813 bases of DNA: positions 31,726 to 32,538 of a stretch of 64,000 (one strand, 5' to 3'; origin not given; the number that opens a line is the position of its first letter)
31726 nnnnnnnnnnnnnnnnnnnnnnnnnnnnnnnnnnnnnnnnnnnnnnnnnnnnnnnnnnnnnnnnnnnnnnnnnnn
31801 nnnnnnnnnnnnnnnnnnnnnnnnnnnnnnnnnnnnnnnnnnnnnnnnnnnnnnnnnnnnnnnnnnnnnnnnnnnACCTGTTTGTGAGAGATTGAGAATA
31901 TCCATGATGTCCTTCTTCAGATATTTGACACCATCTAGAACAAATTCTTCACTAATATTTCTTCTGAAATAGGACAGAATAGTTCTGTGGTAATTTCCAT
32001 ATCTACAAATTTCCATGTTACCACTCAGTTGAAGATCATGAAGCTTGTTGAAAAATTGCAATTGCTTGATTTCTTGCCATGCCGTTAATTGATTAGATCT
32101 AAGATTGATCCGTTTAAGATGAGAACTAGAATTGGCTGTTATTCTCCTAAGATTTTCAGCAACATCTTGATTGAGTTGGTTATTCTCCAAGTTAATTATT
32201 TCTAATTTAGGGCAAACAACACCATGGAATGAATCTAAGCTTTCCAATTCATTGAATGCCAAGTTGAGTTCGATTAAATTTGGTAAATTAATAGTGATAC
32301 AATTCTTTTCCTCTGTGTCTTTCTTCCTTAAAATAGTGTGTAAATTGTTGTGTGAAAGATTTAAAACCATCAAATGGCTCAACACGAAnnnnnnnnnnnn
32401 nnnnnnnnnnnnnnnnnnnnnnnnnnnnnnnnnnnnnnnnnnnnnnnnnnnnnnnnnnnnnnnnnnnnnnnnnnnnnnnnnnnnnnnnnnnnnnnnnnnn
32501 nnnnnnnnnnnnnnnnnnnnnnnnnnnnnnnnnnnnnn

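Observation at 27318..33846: Giant LRR / poly-Lys / PEVK-like repeat protein gene spanning ~6 kb with multiple exons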

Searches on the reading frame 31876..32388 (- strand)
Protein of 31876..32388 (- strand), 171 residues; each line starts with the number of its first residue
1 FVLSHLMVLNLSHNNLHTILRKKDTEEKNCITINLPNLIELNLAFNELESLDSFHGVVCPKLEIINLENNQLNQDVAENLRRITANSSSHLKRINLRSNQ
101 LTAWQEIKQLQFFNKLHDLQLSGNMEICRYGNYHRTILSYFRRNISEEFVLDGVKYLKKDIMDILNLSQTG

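Call 40: search_solved_structures(query=A3, max_evalue=0.001, show_alignments=3)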
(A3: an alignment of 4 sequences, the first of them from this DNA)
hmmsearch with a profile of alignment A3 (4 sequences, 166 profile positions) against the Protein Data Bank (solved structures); distinct sequences matched with E-value up to 0.001: 291 (the best 60 are shown).
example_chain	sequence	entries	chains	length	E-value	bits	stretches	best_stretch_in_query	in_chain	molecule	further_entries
4r6g_A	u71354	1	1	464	5.9e-26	94.3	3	34-97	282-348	leucine rich repeats DLRR_K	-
8rex_E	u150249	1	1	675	9.7e-26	93.6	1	6-74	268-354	Transforming growth factor beta activator LRRC32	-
8vsd_I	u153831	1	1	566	2.1e-24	89.3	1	34-122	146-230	Transforming growth factor beta activator LRRC32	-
8c7h_I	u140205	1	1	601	3.7e-24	88.5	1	34-121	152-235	Transforming growth factor beta activator LRRC32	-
8vsb_I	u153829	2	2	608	4.8e-24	88.1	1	34-121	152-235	Transforming growth factor beta activator LRRC32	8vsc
6gff_I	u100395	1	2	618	5.9e-24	87.8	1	34-122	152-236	Leucine-rich repeat-containing protein 32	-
3wpe_A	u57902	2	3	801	1.2e-23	86.8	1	3-128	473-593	Toll-like receptor 9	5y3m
8rew_E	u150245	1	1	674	1.3e-23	86.7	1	34-122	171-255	Transforming growth factor beta activator LRRC32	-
8suf_A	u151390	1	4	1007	3e-23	85.6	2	9-100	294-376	TIR domain-containing protein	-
4r6f_A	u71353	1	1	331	5.2e-22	81.5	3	3-98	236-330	Leucine rich repeat DLRR_I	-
4u7l_A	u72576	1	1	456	2.3e-21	79.4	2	3-124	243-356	Leucine-rich repeats and immunoglobulin-like domains protein 1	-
6s6q_A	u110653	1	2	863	4e-21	78.6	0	46-121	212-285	LRR receptor-like serine/threonine-protein kinase GSO1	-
4r5c_A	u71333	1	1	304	1.9e-20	76.4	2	34-121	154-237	Leucine rich repeat protein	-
4r5d_A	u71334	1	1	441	2.6e-20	76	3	34-97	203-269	Leucine rich repeat protein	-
7drb_C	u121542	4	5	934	1.3e-19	73.7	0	34-110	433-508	Membrane-localized LRR receptor-like protein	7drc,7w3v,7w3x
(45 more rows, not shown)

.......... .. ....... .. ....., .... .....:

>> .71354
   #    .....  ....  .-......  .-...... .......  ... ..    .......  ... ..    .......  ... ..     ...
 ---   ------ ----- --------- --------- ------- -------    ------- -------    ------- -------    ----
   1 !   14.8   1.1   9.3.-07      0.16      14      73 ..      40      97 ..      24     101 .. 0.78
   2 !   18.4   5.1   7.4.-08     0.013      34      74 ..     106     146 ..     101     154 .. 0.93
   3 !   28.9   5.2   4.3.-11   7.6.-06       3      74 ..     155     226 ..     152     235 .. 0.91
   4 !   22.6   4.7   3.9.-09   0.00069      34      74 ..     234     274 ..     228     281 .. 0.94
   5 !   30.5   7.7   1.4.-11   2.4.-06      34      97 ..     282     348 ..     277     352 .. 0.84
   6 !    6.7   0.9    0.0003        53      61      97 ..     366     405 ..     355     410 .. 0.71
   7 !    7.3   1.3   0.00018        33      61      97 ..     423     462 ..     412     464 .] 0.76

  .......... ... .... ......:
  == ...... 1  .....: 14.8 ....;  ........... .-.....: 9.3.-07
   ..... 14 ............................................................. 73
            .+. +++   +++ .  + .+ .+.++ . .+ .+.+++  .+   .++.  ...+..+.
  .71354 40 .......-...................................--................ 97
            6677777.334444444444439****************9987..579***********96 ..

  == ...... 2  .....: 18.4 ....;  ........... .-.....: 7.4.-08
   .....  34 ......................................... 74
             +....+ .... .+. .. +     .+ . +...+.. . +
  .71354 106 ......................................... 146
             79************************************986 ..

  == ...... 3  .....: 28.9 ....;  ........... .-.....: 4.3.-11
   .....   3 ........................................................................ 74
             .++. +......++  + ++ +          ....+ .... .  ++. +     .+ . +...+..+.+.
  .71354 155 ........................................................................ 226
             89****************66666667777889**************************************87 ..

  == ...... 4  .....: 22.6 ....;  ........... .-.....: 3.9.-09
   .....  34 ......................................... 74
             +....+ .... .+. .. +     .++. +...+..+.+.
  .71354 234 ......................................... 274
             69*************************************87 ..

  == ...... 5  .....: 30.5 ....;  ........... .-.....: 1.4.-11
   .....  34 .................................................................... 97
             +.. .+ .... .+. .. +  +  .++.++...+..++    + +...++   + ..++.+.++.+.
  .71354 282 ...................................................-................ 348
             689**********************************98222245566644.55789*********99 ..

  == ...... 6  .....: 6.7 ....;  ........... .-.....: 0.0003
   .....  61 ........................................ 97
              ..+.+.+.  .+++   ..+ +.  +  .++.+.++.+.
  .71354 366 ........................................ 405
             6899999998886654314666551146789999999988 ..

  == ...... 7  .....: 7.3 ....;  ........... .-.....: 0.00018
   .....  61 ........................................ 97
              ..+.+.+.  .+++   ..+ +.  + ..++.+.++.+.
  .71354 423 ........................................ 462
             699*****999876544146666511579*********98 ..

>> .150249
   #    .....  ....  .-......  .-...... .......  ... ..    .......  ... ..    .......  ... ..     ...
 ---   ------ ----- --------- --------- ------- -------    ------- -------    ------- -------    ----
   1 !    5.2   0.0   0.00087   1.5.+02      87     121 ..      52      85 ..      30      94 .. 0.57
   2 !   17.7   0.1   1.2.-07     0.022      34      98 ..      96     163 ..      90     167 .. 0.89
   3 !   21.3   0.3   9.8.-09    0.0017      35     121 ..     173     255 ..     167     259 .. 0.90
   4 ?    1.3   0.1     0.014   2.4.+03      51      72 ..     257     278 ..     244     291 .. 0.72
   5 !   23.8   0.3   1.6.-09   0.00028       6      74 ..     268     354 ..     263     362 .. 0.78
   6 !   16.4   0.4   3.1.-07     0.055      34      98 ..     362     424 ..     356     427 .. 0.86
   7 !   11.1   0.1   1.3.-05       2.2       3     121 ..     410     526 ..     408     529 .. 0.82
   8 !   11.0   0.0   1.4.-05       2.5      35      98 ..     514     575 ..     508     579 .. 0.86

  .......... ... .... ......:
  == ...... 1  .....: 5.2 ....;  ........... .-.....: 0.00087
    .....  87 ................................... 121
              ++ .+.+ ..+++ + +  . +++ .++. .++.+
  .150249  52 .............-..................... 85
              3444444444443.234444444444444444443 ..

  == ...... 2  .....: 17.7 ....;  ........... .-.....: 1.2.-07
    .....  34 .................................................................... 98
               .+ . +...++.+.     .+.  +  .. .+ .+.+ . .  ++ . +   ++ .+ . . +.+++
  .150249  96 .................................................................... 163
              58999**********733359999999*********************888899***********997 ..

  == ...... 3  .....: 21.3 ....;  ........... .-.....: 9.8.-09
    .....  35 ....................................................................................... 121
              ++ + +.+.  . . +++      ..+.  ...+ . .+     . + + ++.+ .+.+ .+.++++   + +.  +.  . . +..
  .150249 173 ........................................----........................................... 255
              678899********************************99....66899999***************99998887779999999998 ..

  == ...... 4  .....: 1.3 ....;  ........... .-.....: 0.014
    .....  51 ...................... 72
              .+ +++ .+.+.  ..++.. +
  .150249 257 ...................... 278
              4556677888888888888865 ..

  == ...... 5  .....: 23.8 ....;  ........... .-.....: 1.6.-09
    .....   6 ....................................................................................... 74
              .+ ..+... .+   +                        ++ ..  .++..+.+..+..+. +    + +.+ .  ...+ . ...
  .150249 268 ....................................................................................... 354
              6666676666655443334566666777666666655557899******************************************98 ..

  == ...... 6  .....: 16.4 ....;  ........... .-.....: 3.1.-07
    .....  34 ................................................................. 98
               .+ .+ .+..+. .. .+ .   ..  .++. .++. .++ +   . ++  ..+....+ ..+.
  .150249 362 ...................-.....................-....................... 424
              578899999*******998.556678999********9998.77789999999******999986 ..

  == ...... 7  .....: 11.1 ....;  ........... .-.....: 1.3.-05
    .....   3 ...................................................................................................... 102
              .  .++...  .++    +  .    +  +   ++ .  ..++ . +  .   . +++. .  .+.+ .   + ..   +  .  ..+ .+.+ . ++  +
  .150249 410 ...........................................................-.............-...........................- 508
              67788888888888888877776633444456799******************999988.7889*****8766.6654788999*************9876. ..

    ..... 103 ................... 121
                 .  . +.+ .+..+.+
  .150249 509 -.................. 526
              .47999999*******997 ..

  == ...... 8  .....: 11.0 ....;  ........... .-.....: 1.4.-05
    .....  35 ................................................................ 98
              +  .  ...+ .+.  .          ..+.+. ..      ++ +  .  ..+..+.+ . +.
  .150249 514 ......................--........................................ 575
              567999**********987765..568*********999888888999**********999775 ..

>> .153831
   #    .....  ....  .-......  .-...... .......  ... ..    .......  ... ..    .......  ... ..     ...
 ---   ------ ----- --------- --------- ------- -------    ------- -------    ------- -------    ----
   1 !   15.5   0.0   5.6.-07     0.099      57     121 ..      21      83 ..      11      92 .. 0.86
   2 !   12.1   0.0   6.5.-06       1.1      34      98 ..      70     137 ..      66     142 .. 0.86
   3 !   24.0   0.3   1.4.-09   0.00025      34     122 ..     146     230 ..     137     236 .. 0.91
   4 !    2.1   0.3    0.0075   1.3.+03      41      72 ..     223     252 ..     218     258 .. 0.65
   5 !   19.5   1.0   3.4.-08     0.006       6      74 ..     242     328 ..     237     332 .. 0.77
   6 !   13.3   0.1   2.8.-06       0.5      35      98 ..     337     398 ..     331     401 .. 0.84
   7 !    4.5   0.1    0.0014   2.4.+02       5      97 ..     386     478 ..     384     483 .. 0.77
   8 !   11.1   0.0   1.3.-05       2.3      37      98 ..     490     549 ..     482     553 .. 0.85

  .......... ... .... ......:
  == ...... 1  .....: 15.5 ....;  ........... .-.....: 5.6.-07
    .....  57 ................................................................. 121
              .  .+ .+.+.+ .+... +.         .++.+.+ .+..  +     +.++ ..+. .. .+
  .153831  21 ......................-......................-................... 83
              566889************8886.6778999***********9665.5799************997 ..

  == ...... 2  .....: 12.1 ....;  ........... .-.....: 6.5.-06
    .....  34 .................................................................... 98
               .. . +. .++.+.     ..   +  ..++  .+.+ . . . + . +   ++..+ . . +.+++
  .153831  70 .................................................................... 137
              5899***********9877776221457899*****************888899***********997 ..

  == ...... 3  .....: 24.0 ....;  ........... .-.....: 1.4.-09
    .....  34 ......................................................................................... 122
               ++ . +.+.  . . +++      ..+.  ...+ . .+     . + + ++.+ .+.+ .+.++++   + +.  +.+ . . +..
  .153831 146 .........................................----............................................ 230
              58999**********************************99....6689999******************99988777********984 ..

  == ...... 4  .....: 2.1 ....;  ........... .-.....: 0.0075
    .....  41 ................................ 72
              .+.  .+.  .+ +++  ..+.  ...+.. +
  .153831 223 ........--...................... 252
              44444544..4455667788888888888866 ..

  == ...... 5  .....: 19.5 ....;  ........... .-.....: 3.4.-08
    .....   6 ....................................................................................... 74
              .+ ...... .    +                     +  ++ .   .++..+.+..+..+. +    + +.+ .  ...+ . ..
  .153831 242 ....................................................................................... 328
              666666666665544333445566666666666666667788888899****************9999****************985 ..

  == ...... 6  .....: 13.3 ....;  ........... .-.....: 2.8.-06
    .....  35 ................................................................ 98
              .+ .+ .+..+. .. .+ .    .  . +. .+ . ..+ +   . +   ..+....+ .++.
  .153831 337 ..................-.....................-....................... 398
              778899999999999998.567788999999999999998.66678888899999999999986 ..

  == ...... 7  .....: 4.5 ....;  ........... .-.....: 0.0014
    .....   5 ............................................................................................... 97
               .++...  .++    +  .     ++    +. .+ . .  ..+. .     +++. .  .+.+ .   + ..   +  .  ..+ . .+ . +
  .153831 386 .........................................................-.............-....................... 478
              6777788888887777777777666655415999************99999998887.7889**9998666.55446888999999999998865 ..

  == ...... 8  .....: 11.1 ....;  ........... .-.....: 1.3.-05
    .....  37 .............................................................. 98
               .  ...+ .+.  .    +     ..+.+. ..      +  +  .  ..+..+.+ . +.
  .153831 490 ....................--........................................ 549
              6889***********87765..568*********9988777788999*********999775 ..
